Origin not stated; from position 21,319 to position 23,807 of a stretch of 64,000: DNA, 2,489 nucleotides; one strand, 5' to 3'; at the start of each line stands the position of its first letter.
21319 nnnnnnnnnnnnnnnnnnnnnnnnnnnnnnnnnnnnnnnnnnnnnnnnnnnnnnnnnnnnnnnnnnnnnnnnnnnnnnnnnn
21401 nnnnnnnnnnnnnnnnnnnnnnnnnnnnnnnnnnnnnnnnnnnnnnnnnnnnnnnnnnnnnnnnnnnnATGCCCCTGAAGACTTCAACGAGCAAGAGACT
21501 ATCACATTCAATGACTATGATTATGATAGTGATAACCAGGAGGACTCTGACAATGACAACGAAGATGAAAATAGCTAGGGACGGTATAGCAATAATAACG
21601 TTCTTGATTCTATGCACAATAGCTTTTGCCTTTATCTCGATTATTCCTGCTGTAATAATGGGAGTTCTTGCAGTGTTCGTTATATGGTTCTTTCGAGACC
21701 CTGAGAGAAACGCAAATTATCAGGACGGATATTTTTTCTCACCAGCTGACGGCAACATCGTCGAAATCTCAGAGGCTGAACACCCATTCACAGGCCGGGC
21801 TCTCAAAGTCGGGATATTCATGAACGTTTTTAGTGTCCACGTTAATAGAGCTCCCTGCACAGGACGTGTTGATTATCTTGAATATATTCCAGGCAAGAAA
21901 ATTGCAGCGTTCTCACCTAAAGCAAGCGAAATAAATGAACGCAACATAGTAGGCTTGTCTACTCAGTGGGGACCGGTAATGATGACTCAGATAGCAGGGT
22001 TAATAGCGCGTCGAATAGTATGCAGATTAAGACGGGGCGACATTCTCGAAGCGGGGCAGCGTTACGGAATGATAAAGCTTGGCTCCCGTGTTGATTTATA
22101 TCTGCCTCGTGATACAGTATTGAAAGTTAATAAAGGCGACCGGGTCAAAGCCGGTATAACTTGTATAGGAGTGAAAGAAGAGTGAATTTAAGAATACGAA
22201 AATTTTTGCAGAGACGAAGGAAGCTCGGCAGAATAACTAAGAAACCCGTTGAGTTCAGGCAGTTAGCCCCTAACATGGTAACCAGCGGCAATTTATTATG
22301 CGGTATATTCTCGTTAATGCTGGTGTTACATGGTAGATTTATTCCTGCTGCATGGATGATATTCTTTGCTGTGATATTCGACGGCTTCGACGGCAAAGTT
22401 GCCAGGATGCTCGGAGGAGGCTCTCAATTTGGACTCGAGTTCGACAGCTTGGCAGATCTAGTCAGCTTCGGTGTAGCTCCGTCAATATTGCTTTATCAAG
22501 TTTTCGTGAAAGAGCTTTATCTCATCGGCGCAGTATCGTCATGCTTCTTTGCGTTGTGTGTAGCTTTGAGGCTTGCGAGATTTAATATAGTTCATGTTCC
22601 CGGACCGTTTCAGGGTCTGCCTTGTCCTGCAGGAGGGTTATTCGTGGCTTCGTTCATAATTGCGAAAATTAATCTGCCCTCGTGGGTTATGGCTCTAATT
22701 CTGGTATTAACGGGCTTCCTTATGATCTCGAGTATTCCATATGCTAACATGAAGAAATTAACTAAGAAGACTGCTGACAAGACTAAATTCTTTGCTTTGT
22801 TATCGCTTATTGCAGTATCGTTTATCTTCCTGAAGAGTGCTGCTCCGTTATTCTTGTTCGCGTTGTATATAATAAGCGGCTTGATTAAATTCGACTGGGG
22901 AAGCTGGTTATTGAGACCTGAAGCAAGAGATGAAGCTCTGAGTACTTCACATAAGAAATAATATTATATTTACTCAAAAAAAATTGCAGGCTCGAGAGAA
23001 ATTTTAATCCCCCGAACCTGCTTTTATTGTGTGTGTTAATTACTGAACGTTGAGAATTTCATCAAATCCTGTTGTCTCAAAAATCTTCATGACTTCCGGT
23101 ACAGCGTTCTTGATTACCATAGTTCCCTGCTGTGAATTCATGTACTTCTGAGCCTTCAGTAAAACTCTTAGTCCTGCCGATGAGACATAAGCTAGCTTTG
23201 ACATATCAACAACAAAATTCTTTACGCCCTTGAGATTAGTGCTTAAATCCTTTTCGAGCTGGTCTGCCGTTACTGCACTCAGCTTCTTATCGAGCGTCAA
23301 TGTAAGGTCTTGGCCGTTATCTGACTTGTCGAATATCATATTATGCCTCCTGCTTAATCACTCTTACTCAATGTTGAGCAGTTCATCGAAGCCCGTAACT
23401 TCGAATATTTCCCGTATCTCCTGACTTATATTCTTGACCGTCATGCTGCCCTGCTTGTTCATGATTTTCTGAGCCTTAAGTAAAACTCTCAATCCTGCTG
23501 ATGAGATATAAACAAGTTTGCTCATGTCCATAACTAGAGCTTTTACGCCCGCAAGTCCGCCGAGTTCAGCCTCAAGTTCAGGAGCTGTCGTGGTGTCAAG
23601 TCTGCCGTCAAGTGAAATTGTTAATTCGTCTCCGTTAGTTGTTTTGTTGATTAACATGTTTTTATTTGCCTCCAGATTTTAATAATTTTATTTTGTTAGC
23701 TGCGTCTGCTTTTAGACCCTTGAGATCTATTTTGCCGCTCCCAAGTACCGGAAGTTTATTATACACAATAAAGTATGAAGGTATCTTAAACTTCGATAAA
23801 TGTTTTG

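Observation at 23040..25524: Three paralogous STAS domains at the end of the biosynthetic operon, one fused to an acyl-AMP ligase, with no sigma factor, anti-sigma kinase gene or PP2C phosphatase nearby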

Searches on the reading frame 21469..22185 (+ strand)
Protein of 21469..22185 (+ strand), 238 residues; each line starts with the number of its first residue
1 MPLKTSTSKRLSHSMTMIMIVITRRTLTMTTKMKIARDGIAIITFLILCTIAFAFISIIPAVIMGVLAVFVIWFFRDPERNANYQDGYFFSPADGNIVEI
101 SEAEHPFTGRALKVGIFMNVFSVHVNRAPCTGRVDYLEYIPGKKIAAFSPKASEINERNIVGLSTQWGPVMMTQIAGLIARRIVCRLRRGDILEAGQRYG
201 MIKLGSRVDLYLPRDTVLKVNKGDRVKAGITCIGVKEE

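Call 65: search_protein_families(library=pfam, proteins=[window:21469-22185:+], max_evalue=0.01)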
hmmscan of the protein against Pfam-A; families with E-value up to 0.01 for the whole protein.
window:21469-22185:+ (238 aa): 1 family
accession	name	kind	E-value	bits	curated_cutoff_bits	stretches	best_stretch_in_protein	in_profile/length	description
PF02666.20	PS_Dcarbxylase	-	3.2e-43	148.2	22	1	68-232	2-196/198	Phosphatidylserine decarboxylase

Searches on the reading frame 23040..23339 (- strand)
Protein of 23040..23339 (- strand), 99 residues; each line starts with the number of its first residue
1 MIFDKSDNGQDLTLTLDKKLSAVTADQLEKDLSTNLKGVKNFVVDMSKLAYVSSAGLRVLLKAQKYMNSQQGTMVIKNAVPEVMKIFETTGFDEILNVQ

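Call 4: search_protein_families(library=pfam, proteins=[window:23040-23339:-], max_evalue=0.01)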
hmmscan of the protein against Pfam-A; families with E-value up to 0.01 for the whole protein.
window:23040-23339:- (99 aa): 2 families
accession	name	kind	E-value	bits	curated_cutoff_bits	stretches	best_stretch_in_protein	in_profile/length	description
PF01740.26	STAS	-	7.7e-17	61.4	22.6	1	8-98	7-99/106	STAS domain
PF13466.11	STAS_2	-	1.9e-11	44.4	29.2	1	14-93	1-80/80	STAS domain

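Call 61: search_protein_families(library=ncbifam, proteins=[window:23040-23339:-], max_evalue=0.01)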
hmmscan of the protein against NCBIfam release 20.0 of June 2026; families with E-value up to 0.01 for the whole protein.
window:23040-23339:- (99 aa): 3 families
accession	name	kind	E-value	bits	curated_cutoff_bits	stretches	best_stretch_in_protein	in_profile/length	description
TIGR00377.1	ant_ant_sig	superfamily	9.7e-18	64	53.45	1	4-98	6-102/108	anti-sigma factor antagonist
TIGR02886.1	spore_II_AA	equivalog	7.2e-11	42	114.75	1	6-98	4-98/106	anti-sigma F factor antagonist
NF033618.0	mlaB_1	equivalog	0.00039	20.8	90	1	11-80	9-76/94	lipid asymmetry maintenance protein MlaB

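Call 87: search_solved_structures(query=A1, max_evalue=1)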
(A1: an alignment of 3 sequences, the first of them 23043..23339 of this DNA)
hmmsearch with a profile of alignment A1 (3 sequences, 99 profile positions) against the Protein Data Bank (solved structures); distinct sequences matched with E-value up to 1: 18.
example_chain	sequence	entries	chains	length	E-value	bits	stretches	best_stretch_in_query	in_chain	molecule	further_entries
4hyl_A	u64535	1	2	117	2.5e-16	62.8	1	13-93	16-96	Stage II sporulation protein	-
6m36_B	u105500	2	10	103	1.9e-13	53.6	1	3-98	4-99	Anti-sigma-B factor antagonist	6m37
1th8_B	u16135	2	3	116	8.2e-12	48.3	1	4-99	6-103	Anti-sigma F factor antagonist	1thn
1auz_A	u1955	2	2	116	4.3e-11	46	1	7-96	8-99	SPOIIAA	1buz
1tid_B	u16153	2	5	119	4.7e-11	45.9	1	4-99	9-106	Anti-sigma F factor antagonist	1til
1sbo_A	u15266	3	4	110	1.5e-07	34.6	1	3-98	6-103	Putative anti-sigma factor antagonist TM1442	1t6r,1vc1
4qtp_A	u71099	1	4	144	6.1e-06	29.5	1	13-93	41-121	Anti-sigma factor antagonist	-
8ih8_A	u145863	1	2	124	0.00024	24.4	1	6-67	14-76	Anti-sigma-F factor antagonist RsfB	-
1h4y_A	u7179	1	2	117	0.0015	21.8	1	10-92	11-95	ANTI-SIGMA F FACTOR ANTAGONIST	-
1h4x_A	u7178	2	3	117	0.0056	20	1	10-92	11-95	ANTI-SIGMA F FACTOR ANTAGONIST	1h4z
3t6o_A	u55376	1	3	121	0.0067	19.7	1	38-95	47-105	Sulfate transporter/antisigma-factor antagonist STAS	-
7ch8_K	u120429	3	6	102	0.012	18.9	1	14-97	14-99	STAS domain-containing protein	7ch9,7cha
5lbh_A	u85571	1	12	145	0.11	15.9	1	25-88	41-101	CAIP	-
2mhf_A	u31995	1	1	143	0.22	14.9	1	10-63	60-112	Uncharacterized protein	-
9u9f_A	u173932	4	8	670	0.33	14.3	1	31-84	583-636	SULTR-like phosphorus distribution transporter | Os06g0143700 protein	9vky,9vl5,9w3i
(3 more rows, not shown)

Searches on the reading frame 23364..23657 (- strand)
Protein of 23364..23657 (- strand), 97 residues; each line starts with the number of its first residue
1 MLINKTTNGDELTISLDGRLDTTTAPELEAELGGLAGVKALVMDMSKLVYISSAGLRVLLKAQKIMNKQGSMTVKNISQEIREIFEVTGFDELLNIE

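Call 4: search_protein_families(library=pfam, proteins=[window:23364-23657:-], max_evalue=0.01)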
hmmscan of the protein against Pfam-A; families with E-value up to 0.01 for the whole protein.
window:23364-23657:- (97 aa): 2 families
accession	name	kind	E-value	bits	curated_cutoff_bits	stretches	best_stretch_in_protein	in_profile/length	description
PF01740.26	STAS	-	2.6e-15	56.5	22.6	1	4-96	3-99/106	STAS domain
PF13466.11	STAS_2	-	3.2e-13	50.1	29.2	1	14-91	1-80/80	STAS domain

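Call 61: search_protein_families(library=ncbifam, proteins=[window:23364-23657:-], max_evalue=0.01)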
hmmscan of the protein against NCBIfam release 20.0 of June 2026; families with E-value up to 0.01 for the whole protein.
window:23364-23657:- (97 aa): 3 families
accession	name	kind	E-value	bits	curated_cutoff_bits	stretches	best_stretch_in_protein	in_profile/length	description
TIGR00377.1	ant_ant_sig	superfamily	9.4e-18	64.1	53.45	1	3-96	5-102/108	anti-sigma factor antagonist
TIGR02886.1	spore_II_AA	equivalog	1.9e-12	47.1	114.75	1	5-96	3-98/106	anti-sigma F factor antagonist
NF033618.0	mlaB_1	equivalog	0.00073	19.9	90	1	11-86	9-84/94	lipid asymmetry maintenance protein MlaB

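Call 64: search_solved_structures(query=window:23364-23657:-, max_evalue=0.001, show_alignments=4)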
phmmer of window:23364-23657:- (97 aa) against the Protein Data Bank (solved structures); distinct sequences matched with E-value up to 0.001: 7.
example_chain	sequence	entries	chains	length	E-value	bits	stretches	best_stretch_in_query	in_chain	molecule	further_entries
4hyl_A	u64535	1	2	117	1.3e-12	50.9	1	11-91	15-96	Stage II sporulation protein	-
6m36_B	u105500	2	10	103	3.8e-08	36.7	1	7-96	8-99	Anti-sigma-B factor antagonist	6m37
1th8_B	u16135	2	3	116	9.4e-08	35.4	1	7-97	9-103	Anti-sigma F factor antagonist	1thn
1tid_B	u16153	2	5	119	2.7e-07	33.9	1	7-97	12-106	Anti-sigma F factor antagonist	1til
4qtp_A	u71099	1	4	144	2.7e-06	30.8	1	13-92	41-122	Anti-sigma factor antagonist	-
1sbo_A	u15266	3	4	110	0.00019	24.9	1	9-96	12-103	Putative anti-sigma factor antagonist TM1442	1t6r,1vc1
1auz_A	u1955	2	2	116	0.0002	24.8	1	11-96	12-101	SPOIIAA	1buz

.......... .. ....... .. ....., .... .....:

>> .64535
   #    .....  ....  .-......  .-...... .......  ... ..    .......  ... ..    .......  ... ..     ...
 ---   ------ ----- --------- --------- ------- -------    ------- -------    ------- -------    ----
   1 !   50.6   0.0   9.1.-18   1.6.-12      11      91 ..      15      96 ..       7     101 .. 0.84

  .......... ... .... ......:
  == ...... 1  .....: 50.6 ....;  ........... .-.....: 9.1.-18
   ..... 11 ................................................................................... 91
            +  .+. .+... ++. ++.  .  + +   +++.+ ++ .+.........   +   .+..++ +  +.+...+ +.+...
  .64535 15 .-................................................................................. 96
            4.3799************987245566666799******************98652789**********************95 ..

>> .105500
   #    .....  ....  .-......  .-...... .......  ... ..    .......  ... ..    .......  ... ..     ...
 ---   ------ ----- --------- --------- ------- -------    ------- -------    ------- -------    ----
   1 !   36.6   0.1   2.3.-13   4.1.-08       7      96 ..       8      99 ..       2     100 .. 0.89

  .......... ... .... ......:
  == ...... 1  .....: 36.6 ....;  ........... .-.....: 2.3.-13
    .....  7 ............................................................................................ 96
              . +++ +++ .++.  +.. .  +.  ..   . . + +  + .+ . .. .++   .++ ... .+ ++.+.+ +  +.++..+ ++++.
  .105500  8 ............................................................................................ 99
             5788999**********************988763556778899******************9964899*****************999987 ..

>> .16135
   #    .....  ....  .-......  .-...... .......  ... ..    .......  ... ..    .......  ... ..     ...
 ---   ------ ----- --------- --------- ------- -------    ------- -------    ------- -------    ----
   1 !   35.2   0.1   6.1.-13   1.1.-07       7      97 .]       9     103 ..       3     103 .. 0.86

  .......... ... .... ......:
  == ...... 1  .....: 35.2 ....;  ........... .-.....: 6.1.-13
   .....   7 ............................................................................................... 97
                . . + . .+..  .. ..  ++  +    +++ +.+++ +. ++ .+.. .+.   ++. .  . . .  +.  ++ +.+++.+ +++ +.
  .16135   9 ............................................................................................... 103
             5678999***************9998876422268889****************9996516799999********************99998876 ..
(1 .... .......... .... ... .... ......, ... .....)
